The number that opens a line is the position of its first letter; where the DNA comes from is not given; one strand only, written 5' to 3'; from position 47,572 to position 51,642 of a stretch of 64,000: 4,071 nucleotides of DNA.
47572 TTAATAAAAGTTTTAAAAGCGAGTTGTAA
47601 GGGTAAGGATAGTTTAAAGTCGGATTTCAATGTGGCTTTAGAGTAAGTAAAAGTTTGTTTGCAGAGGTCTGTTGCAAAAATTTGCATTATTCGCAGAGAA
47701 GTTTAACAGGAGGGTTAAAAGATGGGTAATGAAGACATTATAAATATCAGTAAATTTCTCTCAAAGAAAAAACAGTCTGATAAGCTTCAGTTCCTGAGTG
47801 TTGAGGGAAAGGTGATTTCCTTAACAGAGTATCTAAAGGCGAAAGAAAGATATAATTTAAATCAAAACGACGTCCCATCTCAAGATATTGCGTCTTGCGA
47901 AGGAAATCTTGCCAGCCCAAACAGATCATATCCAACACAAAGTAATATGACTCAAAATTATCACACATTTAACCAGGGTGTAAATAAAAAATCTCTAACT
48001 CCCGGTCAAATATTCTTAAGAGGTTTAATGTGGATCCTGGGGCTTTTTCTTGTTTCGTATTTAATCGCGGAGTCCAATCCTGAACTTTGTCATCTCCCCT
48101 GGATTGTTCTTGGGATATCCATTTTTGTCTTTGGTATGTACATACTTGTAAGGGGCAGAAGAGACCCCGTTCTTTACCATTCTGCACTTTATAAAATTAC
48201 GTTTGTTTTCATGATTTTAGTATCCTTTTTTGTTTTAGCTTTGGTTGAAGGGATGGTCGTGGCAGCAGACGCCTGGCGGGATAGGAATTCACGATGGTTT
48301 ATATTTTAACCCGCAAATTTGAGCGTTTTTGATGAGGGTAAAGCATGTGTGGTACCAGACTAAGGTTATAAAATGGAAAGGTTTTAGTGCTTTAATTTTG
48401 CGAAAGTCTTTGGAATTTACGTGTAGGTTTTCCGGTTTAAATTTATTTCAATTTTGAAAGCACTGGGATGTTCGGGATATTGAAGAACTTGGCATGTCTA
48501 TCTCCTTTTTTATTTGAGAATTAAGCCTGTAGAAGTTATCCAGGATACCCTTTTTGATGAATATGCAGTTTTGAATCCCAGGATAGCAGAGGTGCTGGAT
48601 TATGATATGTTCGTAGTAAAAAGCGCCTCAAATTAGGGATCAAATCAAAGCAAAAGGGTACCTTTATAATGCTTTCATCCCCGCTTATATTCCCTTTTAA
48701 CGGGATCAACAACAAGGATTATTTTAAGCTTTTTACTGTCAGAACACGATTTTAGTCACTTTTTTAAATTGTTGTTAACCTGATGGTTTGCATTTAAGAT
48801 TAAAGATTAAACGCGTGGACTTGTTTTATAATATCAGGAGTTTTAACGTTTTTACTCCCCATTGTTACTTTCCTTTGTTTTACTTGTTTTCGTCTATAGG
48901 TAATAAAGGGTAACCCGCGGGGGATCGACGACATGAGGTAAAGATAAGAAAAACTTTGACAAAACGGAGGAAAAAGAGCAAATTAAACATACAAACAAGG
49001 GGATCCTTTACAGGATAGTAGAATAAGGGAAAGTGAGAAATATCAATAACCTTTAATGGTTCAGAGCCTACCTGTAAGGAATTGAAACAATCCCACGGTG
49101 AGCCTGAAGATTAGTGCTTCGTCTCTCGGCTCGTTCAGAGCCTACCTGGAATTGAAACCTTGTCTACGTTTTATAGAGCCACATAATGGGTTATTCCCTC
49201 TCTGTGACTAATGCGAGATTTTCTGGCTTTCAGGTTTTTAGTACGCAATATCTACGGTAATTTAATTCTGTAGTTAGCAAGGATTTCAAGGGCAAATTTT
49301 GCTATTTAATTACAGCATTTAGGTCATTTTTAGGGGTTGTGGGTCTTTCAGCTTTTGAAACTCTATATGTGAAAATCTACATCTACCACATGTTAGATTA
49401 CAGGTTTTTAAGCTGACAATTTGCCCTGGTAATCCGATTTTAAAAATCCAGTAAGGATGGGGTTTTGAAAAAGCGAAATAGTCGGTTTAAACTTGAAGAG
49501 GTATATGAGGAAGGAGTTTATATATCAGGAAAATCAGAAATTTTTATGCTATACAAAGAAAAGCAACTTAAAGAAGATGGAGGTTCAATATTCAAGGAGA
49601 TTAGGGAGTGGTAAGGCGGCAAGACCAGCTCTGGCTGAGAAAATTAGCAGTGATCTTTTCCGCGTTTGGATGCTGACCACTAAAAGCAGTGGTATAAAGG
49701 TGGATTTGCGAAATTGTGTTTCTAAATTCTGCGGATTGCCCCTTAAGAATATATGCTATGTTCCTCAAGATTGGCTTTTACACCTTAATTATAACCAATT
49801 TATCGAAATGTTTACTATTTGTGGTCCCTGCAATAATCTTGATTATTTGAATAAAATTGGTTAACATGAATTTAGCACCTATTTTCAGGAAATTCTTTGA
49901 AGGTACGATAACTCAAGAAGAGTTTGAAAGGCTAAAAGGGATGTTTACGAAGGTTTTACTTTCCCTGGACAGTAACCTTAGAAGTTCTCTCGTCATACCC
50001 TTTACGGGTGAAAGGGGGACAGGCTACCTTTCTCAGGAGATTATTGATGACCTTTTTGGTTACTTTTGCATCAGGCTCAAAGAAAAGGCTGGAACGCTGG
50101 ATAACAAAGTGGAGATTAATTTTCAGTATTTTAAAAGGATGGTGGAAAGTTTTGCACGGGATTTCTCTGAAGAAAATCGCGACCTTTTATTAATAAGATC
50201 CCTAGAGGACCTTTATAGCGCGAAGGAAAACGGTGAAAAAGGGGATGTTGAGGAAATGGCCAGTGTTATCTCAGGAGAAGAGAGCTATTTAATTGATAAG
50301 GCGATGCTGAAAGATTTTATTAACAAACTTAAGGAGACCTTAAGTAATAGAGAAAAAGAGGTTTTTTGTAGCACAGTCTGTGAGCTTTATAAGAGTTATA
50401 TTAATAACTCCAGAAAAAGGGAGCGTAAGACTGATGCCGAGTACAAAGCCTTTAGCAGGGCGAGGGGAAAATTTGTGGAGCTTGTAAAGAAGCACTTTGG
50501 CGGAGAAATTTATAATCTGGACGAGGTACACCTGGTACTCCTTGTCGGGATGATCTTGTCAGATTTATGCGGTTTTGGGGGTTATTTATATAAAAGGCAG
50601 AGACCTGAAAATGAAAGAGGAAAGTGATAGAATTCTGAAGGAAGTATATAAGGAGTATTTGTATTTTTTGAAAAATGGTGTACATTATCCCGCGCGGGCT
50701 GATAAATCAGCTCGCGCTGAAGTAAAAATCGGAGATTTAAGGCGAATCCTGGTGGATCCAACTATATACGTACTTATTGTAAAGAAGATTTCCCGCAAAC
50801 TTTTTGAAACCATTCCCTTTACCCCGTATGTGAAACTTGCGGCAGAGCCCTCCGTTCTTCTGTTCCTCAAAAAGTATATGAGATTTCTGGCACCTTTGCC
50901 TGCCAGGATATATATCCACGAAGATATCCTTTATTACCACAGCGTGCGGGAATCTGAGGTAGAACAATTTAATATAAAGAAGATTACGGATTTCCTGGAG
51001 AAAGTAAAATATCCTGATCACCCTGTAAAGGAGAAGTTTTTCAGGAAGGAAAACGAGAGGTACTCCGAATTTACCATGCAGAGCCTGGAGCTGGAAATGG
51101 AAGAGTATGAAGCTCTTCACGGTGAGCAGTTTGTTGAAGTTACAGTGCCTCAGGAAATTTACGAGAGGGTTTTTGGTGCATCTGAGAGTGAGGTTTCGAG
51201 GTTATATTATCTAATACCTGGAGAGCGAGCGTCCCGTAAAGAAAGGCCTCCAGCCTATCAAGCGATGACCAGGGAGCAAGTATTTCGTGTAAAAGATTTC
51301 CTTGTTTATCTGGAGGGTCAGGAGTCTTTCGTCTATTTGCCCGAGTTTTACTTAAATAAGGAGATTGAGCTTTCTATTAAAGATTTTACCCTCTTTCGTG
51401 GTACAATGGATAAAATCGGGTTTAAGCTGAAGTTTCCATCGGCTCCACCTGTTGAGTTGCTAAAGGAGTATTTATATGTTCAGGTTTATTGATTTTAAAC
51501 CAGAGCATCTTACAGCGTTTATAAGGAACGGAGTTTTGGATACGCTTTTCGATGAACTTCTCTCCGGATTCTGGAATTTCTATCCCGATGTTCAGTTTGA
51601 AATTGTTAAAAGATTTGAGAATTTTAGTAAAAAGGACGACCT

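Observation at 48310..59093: Island is a decayed type III-A CRISPR-Cas locus retaining an intact CARF-HEPN RNase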

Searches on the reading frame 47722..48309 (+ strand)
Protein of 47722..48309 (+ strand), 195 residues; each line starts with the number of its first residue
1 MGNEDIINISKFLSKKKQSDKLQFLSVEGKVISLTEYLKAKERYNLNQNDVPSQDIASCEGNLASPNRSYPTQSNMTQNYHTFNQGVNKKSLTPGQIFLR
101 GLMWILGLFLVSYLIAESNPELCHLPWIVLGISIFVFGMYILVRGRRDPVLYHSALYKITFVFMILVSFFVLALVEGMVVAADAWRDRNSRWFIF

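Call 3: search_protein_families(library=pfam, proteins=[window:47722-48309:+], max_evalue=0.1)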
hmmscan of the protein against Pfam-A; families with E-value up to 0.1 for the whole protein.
window:47722-48309:+ (195 aa): 1 family
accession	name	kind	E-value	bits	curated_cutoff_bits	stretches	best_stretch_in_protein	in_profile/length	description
PF11384.13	DUF3188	-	0.05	13.7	24.6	0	116-147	18-49/50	Protein of unknown function (DUF3188)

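Call 4: search_protein_families(library=ncbifam, proteins=[window:47722-48309:+], max_evalue=0.1)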
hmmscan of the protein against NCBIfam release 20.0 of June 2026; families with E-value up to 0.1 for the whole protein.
window:47722-48309:+ (195 aa): 0 families

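Call 116: search_protein_families(library=padloc, proteins=[window:47722-48309:+], max_evalue=0.01)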
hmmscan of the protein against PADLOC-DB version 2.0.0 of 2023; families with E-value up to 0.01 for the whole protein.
window:47722-48309:+ (195 aa): 0 families

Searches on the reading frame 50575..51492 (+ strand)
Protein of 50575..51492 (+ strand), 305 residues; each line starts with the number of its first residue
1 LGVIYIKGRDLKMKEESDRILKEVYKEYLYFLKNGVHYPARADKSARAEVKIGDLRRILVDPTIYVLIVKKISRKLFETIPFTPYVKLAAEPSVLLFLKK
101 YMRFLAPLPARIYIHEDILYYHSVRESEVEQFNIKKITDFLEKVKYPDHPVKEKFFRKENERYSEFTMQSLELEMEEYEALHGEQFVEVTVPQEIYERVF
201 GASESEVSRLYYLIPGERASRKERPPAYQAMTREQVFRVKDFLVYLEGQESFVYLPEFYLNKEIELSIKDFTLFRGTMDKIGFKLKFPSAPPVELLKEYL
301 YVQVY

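Call 3: search_protein_families(library=pfam, proteins=[window:50575-51492:+], max_evalue=0.1)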
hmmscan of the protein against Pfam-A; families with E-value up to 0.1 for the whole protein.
window:50575-51492:+ (305 aa): 0 families

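Call 4: search_protein_families(library=ncbifam, proteins=[window:50575-51492:+], max_evalue=0.1)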
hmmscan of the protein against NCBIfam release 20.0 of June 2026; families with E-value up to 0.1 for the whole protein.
window:50575-51492:+ (305 aa): 1 family
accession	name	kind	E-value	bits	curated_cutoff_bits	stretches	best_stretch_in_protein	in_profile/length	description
NF003426.0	PRK04914.1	equivalog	0.0057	14.9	576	1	184-281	27-123/959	RNA polymerase-associated protein RapA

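Call 7: search_solved_structures(query=window:50575-51492:+, max_evalue=10, show_alignments=1)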
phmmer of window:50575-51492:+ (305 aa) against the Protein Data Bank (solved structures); distinct sequences matched with E-value up to 10: 1.
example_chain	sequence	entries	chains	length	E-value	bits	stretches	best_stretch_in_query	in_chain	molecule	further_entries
8b0u_D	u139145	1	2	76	0.49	13.1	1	235-283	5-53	CalpT10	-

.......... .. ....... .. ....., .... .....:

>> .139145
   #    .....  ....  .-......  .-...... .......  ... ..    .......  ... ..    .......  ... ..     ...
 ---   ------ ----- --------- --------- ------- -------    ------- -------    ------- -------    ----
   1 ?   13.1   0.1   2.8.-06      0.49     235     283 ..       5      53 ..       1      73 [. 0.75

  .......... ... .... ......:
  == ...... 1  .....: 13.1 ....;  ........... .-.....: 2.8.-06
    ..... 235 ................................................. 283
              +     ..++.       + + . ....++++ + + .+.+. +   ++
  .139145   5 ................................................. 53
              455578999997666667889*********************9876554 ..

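Call 71: predict_structure(protein=window:50575-51492:+)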
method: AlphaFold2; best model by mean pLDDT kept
length: 305 residues; sequences in the alignment: 1
mean_pLDDT: 41.3   pTM: 0.34
mean pLDDT of the five models: 41.3, 29.7, 29.1, 28.8, 26.2
residues with pLDDT >= 90: 0; 70-90: 12; 50-70: 65; < 50: 228
segments of 3 or more residues with pLDDT < 50: 1-134, 136-167, 247-253, 256-305
pLDDT, mean of each block of 10 residues (from residue 1): 30 38 38 31 29 32 31 35 30 35 32 44 38 44 38 33 39 55 66 62 60 59 58 64 53 44 36 30 31 32 25
secondary structure, 60 per line:
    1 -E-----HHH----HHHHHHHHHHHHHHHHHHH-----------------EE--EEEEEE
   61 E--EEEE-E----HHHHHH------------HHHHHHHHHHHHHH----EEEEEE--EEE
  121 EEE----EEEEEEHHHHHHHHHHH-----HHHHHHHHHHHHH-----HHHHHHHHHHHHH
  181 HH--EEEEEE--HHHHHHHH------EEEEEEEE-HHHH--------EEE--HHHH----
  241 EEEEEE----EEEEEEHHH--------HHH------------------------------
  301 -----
elements in order: H15-33 E55-61 E64-67 H74-79 H92-105 E110-115 E118-123 E128-133 H134-144 H150-162 H168-182 E185-190 H193-200 E207-214 H216-219 E228-230 H233-236 E241-246 E251-256

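Call 91: search_solved_structures(query=A5, max_evalue=10, show_alignments=1)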
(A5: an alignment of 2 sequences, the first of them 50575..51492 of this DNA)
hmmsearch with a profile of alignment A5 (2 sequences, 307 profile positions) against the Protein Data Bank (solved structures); distinct sequences matched with E-value up to 10: 7.
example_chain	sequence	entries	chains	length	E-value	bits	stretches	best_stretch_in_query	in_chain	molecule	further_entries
8b0u_D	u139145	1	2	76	7.6e-05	25.3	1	236-301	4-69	CalpT10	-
9i38_A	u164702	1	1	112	0.14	14.7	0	12-40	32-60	m4D2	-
9fgn_A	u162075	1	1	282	0.2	14.2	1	111-192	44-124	Capsid protein VP1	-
9exi_A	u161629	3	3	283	0.2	14.1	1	111-192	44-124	Capsid protein VP1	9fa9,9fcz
1d4m_1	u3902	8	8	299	0.22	14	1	111-192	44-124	PROTEIN (COXSACKIEVIRUS A9) | Capsid protein VP1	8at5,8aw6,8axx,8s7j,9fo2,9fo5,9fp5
2h1e_A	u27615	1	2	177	0.36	13.3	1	144-225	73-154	Chromo domain protein 1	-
6nhj_y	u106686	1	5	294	0.65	12.4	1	179-235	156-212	Minor capsid protein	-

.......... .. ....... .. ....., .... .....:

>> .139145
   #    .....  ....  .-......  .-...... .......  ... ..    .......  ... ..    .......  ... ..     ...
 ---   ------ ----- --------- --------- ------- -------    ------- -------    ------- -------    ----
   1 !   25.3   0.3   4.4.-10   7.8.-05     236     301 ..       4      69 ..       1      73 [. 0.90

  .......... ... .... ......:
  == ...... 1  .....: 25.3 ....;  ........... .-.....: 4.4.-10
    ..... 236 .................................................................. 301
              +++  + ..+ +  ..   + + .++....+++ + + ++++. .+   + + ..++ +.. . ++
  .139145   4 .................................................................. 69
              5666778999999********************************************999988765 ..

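Call 109: search_solved_structures(query=A7, max_evalue=1, show_alignments=1)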
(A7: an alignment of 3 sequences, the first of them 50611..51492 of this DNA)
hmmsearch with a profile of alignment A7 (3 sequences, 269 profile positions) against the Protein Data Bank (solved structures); distinct sequences matched with E-value up to 1: 3.
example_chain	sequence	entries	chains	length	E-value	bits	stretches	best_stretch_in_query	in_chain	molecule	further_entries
8b0u_D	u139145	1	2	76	0.00013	24.4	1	198-263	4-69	CalpT10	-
8h2i_bu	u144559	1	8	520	0.41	13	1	122-175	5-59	MCPv1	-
5j8s_A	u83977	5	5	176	0.98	11.8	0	115-161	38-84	Ferritin, middle subunit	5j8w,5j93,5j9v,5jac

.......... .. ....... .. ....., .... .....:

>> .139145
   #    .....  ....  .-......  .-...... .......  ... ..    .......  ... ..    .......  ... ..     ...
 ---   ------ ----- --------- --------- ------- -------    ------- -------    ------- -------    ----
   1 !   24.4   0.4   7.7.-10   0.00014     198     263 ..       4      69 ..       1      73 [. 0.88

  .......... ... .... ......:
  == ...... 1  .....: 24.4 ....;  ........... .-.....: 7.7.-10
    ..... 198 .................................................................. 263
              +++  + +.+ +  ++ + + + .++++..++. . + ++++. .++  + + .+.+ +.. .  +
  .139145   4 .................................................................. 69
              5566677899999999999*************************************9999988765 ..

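Call 116: search_protein_families(library=padloc, proteins=[window:50611-51492:+], max_evalue=0.01)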
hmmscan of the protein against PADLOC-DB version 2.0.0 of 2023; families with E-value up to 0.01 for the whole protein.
window:50611-51492:+ (293 aa): 2 families
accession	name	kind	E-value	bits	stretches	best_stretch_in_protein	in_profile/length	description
PDLC01140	Unk_02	-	1e-17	62.4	1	9-292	4-249/252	Unknown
PDLC01048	CRISPR-T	-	5.3e-11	41.1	1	8-277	4-222/237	Unknown function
